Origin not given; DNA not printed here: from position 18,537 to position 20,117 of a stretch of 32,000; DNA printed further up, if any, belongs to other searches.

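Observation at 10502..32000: Glycan island combining two processive GT2 synthases with three GT-C transferases, three GH-like modules, a flippase-like protein and a radical SAM enzyme: candidate undescribed envelope/EPS pathway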

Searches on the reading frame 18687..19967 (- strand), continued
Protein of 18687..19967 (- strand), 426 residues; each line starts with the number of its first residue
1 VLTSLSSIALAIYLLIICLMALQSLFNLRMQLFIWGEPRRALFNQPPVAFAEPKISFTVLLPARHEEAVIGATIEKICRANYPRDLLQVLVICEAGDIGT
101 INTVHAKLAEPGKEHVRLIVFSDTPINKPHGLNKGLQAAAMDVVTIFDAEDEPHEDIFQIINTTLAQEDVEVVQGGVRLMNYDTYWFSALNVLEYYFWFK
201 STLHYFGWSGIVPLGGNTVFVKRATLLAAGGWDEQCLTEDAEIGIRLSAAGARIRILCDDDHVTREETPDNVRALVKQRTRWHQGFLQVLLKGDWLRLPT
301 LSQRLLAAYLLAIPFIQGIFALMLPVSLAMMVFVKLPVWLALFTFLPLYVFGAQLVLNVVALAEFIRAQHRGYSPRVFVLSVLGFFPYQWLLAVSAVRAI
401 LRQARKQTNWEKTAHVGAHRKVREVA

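Call 75: fold_search(model_id=the predicted structure, library=pdb)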
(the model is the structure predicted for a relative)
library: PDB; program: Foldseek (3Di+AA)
matches with E <= 10: 1433; with E <= 0.001: 271
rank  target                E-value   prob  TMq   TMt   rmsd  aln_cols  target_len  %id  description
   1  9fmv_A                1.9e-14  1.00  0.60  0.35  11.2       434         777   16  Cryo-EM structure of the c-di-GMP-free synthase:pEtN transferase complex (BcsA-Bct-G3) from the E. coli cellulose secr (released 2024-10-16)
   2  9b8v_E                3.1e-14  1.00  0.67  0.36   6.0       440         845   16  AlphaFold2 informed cryo-EM model of the E. coli cellulose synthase BcsAG3B6 complex (released 2025-02-19)
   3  6yv7_B                5.3e-14  1.00  0.57  0.69   8.0       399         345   18  Mannosyltransferase PcManGT from Pyrobaculum calidifontis (released 2020-07-22)
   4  6yv7_A                6.6e-14  1.00  0.61  0.73   5.7       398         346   21  Mannosyltransferase PcManGT from Pyrobaculum calidifontis (released 2020-07-22)
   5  9fp0_A                9.0e-14  1.00  0.62  0.36  10.3       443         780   17  Cryo-EM structure of the 'crown'less Bcs macrocomplex for E. coli cellulose secretion in non-saturating c-di-GMP (loca (released 2024-10-16)
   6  4p00_A                1.3e-13  1.00  0.61  0.38  10.1       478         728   17  Bacterial Cellulose Synthase in complex with cyclic-di-GMP and UDP (released 2014-04-09)
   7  9fmz_A                1.8e-13  1.00  0.62  0.35   5.8       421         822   17  Cryo-EM structure of the c-di-GMP-bound synthase:pEtN transferase complex (BcsA-Bct-G3) from the E. coli cellulose sec (released 2024-10-16)
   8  9fnn_A                2.0e-13  1.00  0.61  0.35  10.6       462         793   17  Cryo-EM structure of the c-di-GMP-saturated 'crown'less Bcs macrocomplex for cellulose secretion in E. coli (released 2024-10-16)
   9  5ej1_A                4.4e-13  1.00  0.60  0.39   6.6       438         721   17  Pre-translocation state of bacterial cellulose synthase (released 2016-03-30)
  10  8smm_A                1.7e-11  1.00  0.63  0.54   6.5       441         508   16  Xenopus laevis hyaluronan synthase 1 (released 2024-05-01)
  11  4hg6_A                2.0e-11  1.00  0.61  0.38   6.6       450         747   16  Structure of a cellulose synthase - cellulose translocation intermediate (released 2012-12-19)
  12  8smn_A                2.2e-11  1.00  0.64  0.54   5.9       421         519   17  Xenopus laevis hyaluronan synthase 1, nascent HA polymer bound state (released 2024-05-01)
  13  8smp_A                4.5e-11  1.00  0.64  0.54   7.0       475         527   17  Xenopus laevis hyaluronan synthase 1, UDP-bound, gating loop inserted state (released 2024-05-01)
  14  7sp7_A                4.7e-11  1.00  0.45  0.39  18.2       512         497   15  Chlorella virus hyaluronan synthase inhibited by UDP (released 2022-04-06)
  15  8sne_A                1.0e-10  1.00  0.58  0.52   8.1       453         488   14  Chlorella virus Hyaluronan Synthase bound to GlcA extended GlcNAc primer and UDP (released 2024-05-01)
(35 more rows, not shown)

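Call 77: search_protein_families(library=ncbifam, proteins=[L020:13347-14510:+], max_evalue=0.0001)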
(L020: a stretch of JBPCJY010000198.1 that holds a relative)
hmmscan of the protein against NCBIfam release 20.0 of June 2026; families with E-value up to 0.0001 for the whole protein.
L020:13347-14510:+ (387 aa): 15 families
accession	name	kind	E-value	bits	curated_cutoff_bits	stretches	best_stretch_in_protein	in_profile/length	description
NF052623.1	Npun_F2552_fam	equivalog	3.6e-29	102.1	500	1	20-260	16-254/314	Npun_F2552 family protein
NF038196.1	ferrodoxin_EFR1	subfamily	1.1e-10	42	75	1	326-381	178-233/242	EFR1 family ferrodoxin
TIGR02179.1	PorD_KorD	subfamily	2.7e-08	33.8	60.05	1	325-379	18-74/78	2-oxoacid:acceptor oxidoreductase, delta subunit, pyruvate/2-ketoisovalerate family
NF040684.1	PorD_Arch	equivalog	5e-08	32.9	120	1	325-379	25-81/85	pyruvate synthase subunit PorD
NF045763.1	PhenlGlyoxDHPadF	equivalog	3e-06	27.3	150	1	322-377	21-77/78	NADH-dependent phenylglyoxylate dehydrogenase subunit delta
NF040770.1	hetero_SS_HdrA2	exception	5.8e-06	24.7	1100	1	327-382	572-628/777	CoB-CoM heterodisulfide reductase HdrA2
NF007202.0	PRK09623.1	equivalog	6.7e-06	26.4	166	1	326-379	45-100/105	3-methyl-2-oxobutanoate dehydrogenase subunit delta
NF040864.1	HgcB_ferredoxin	equivalog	7.5e-06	25.7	99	1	329-383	11-67/93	mercury methylation ferredoxin HgcB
NF043039.1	HgcAB_like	equivalog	1.1e-05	25.2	285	1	325-378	293-350/350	HgcAB-like fusion protein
TIGR01971.1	NuoI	subfamily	1.3e-05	24.7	113.05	0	353-379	74-100/121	NADH-quinone oxidoreductase, chain I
TIGR00402.1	napF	equivalog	1.8e-05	24.7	102.2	1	330-378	33-85/149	ferredoxin-type protein NapF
TIGR01944.1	rnfB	subfamily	4.1e-05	23.2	68.7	1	329-380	110-163/190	RnfABCDGE type electron transport complex subunit B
TIGR02494.1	PFLE_PFLC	subfamily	4.4e-05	22.9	174.35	1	330-381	46-101/293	glycyl-radical enzyme activating protein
NF041778.1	hetero_SS_HdrA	equivalog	4.4e-05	21.5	1400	1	309-383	565-639/771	ferredoxin:CoB-CoM heterodisulfide reductase subunit HdrA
NF041891.1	hdrA_Methbact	equivalog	7.8e-05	21.1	1300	0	328-383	568-624/762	ferredoxin:CoB-CoM heterodisulfide reductase subunit HdrA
